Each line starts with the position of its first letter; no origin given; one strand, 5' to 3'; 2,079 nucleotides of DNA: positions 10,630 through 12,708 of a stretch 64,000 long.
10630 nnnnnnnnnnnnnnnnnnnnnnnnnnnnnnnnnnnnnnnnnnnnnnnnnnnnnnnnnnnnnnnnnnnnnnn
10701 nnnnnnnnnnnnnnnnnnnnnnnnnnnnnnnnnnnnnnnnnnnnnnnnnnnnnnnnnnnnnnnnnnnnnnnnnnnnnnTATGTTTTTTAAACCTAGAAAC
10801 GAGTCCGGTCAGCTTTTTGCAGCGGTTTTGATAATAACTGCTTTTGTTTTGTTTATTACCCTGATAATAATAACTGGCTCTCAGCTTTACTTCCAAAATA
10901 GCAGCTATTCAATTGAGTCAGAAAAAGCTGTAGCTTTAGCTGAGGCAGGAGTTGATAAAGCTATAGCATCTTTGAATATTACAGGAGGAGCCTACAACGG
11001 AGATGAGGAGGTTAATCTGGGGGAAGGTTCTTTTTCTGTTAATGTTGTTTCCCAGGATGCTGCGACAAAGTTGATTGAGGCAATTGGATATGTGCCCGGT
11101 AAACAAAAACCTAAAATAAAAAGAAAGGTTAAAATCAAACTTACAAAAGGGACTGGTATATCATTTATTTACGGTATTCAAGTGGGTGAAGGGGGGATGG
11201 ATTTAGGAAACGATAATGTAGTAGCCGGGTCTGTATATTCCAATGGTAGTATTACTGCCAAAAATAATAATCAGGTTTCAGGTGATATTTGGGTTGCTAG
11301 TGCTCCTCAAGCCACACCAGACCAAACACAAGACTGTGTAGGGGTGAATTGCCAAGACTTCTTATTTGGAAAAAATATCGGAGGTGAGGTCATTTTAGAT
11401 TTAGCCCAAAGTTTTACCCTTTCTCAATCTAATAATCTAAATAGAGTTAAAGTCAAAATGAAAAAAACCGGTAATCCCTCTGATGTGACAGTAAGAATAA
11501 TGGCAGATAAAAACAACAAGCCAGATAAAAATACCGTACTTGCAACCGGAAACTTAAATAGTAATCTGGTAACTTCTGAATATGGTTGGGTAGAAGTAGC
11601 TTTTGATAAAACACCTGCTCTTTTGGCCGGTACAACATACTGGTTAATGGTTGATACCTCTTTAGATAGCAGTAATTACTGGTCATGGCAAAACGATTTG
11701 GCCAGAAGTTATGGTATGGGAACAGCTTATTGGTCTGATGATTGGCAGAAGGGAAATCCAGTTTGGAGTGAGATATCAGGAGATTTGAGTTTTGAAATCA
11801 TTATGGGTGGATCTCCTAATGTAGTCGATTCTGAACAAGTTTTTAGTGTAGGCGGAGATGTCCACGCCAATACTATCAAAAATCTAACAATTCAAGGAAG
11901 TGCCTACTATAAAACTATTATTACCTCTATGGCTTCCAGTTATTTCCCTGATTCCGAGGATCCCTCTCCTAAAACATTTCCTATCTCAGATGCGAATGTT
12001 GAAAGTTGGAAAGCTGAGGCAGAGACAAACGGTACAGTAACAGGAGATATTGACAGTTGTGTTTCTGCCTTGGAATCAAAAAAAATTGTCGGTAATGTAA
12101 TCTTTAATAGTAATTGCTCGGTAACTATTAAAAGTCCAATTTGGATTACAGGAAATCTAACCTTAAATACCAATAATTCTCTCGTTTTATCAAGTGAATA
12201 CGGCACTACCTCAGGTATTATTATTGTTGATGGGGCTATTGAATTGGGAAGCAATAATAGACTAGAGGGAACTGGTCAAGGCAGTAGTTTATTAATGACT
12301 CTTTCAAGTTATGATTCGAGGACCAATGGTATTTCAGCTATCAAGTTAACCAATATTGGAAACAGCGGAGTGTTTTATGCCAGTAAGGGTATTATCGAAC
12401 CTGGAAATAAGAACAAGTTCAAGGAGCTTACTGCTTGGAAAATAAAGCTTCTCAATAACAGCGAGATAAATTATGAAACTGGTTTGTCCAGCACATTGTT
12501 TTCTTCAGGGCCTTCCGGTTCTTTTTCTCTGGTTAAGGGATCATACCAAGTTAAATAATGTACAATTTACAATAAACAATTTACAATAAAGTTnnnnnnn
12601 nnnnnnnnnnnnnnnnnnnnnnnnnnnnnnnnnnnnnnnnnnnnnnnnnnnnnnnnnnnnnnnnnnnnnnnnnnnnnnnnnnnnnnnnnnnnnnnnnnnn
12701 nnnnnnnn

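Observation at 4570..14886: Type IV pilus operon with eleven pilin/pseudopilin genes including two PilX-like proteins, but no ATPase/platform/secretin in the window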

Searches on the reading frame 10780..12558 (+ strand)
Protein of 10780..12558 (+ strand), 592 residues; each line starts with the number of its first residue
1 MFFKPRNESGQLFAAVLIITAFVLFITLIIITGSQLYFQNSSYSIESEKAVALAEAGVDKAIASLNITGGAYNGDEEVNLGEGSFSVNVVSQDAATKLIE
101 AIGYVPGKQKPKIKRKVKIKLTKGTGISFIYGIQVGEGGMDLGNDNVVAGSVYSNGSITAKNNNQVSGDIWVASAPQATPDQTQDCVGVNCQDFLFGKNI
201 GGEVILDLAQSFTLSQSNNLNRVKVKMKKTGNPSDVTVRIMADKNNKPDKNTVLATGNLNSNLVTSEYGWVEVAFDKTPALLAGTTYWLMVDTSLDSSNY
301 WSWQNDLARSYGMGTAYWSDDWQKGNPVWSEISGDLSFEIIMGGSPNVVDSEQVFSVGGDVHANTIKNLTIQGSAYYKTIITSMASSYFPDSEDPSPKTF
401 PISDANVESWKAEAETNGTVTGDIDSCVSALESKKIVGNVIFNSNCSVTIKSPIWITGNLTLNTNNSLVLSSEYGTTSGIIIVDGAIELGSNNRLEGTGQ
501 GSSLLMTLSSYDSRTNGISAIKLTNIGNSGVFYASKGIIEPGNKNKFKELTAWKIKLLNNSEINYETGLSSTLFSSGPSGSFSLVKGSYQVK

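Call 8: search_protein_families(library=pfam, max_evalue=0.01, proteins=[window:10780-12558:+])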
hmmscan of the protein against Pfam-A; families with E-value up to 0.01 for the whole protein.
window:10780-12558:+ (592 aa): 0 families

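Call 13: find_homologous_proteins(query=window:10780-12558:+, max_evalue=0.001)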
Query window:10780-12558:+ (592 aa): 521 proteins with E <= 0.001 among 8000 candidates; the best 120 are listed.
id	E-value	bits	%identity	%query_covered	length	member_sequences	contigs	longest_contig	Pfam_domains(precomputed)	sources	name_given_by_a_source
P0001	0.0e+0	1298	100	100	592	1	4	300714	-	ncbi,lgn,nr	ncbi:hypothetical protein HYW42_04465 [Candidatus Daviesbacteria bacterium]|nr:hypothetical protein 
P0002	1.4e-289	980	72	100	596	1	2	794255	-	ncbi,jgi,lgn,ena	-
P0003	3.1e-282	956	69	100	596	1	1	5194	-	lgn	-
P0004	3.8e-238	810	62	99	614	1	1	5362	-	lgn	-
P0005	8.6e-238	809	62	99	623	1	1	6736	-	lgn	-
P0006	1.1e-237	809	62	99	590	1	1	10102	-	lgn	-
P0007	6.3e-237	806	62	99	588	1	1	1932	-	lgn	-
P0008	8.5e-237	806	61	99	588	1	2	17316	-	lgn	-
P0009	1.3e-235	802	62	99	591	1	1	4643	-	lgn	-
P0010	2.9e-235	801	61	99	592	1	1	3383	-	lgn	-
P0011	3.2e-234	797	61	100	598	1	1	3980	-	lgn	-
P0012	3.1e-232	791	62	100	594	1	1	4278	-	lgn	-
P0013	5.0e-232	790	60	99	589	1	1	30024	-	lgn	-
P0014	5.9e-232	790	60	99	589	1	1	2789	-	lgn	-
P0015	7.5e-232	789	59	99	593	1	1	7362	-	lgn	-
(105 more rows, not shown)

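Call 14: search_protein_families(library=ncbifam, max_evalue=0.1, proteins=[window:10780-12558:+])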
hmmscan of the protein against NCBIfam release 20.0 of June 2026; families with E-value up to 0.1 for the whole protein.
window:10780-12558:+ (592 aa): 2 families
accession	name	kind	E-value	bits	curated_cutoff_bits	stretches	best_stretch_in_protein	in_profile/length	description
NF041539.1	choice_anch_R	domain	1.7e-11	44.3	30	1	209-340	21-152/155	choice-of-anchor R domain-containing protein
NF033218.1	anchor_AmaP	equivalog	0.021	14.6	55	0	213-252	101-140/166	alkaline shock response membrane anchor protein AmaP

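Call 21: find_related_loci(query=A1, collection=genome_contigs, flank=10000)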
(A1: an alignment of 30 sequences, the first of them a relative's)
Query A1 (592 aa) in genome_contigs; peptide patterns used: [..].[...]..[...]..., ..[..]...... (x = any residue, [..] = any of these).
265 stretches matched a pattern; 160 encode a relative of the query (tblastn E <= 1e-3); the best 80 are kept; 80 distinct loci.
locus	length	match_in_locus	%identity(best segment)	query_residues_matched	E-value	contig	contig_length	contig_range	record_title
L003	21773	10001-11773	59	7-592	0e+0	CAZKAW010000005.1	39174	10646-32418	MAG TPA_asm: uncultured Gammaproteobacteria bacterium isolate binchicken_co38_470 genome assembly, contig: NODE_2177_len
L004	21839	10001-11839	59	7-592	0e+0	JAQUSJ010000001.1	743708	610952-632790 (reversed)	MAG: Candidatus Daviesbacteria bacterium isolate STD1_94 NODE_9_length_743708_cov_15.213565_Sandtown_D1, whole genome sh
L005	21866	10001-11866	58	2-592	0e+0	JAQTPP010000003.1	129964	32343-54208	MAG: Candidatus Daviesbacteria bacterium isolate STB_119 NODE_322_length_129964_cov_5.621110_Sandtown_B, whole genome sh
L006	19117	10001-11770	58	6-592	0e+0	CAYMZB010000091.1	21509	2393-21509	MAG TPA_asm: uncultured Gammaproteobacteria bacterium isolate binchicken_co203_489 genome assembly, contig: k141_2344118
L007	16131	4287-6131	57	8-592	0e+0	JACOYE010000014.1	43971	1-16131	MAG: Candidatus Microgenomates bacterium isolate NC_groundwater_171_Ag_S-0.1um_39_14 S4_GD2017_2_S1_scaffold_464, whole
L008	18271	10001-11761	58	8-592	0e+0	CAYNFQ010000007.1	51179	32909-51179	MAG TPA_asm: uncultured Gammaproteobacteria bacterium isolate binchicken_co110_279 genome assembly, contig: NODE_1619_le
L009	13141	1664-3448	58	2-592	0e+0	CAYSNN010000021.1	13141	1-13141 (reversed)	MAG TPA_asm: uncultured Gammaproteobacteria bacterium isolate binchicken_co251_42 genome assembly, contig: NODE_6568_len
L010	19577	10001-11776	62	7-592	0e+0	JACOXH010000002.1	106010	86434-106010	MAG: Candidatus Daviesbacteria bacterium isolate NC_groundwater_148_Ag_S-0.1um_39_10 S4_GD2017_2_S1_scaffold_80, whole g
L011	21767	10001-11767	56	6-592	0e+0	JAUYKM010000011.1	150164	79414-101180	MAG: Candidatus Daviesbacteria bacterium isolate C24_metabat.bin.195_sub C24_k141_349010, whole genome shotgun sequence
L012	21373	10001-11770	58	6-592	0e+0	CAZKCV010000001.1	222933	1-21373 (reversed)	MAG TPA_asm: uncultured Gammaproteobacteria bacterium isolate binchicken_co251_142 genome assembly, contig: NODE_86_leng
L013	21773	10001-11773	58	7-592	0e+0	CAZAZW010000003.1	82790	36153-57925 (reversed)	MAG TPA_asm: uncultured Gammaproteobacteria bacterium isolate SRP090828_co2_161 genome assembly, contig: NODE_112_length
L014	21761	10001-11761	57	7-592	0e+0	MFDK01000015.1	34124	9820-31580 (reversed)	MAG: Candidatus Daviesbacteria bacterium RIFCSPLOWO2_01_FULL_37_10 rifcsplowo2_01_scaffold_2563, whole genome shotgun se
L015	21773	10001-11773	60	8-592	0e+0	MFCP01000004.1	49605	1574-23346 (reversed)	MAG: Candidatus Daviesbacteria bacterium RIFCSPHIGHO2_01_FULL_40_11 rifcsphigho2_01_scaffold_1190, whole genome shotgun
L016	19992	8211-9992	60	2-592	0e+0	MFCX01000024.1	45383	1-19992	MAG: Candidatus Daviesbacteria bacterium RIFCSPHIGHO2_02_FULL_39_12 rifcsphigho2_02_scaffold_2533, whole genome shotgun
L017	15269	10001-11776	57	7-592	0e+0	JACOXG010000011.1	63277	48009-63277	MAG: Candidatus Daviesbacteria bacterium isolate NC_groundwater_147_Ag_S-0.1um_38_19 S4_GD2017_2_S1_scaffold_457, whole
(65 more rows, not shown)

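Call 23: search_protein_representatives(protein=window:10780-12558:+)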
Query: 592 residues. Proteins with E-value up to 0.001 (for the whole library): 1874; up to 1e-10: 967; up to 1e-30: 405. The best 150 are listed.
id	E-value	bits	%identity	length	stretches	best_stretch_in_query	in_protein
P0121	5.8e-177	606.5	49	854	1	7-591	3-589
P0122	1.3e-163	562.4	48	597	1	6-590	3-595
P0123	1.9e-145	502.4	46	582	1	5-592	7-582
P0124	1.6e-144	499.4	44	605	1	2-592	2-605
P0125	6.9e-143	494.0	44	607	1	7-592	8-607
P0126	7.3e-130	451.0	43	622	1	6-591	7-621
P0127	3.8e-124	432.1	43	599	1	17-591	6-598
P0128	2.4e-117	409.7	43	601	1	7-592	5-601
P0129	3.2e-116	405.9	47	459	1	6-436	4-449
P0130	3.1e-115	402.7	39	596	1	6-590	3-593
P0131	1.2e-113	397.4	42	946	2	174-590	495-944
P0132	2.5e-113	396.4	39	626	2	6-378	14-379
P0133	6.9e-112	391.6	52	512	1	8-341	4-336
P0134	1.1e-106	374.5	36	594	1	8-590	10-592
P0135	1.3e-105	371.0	35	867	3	193-538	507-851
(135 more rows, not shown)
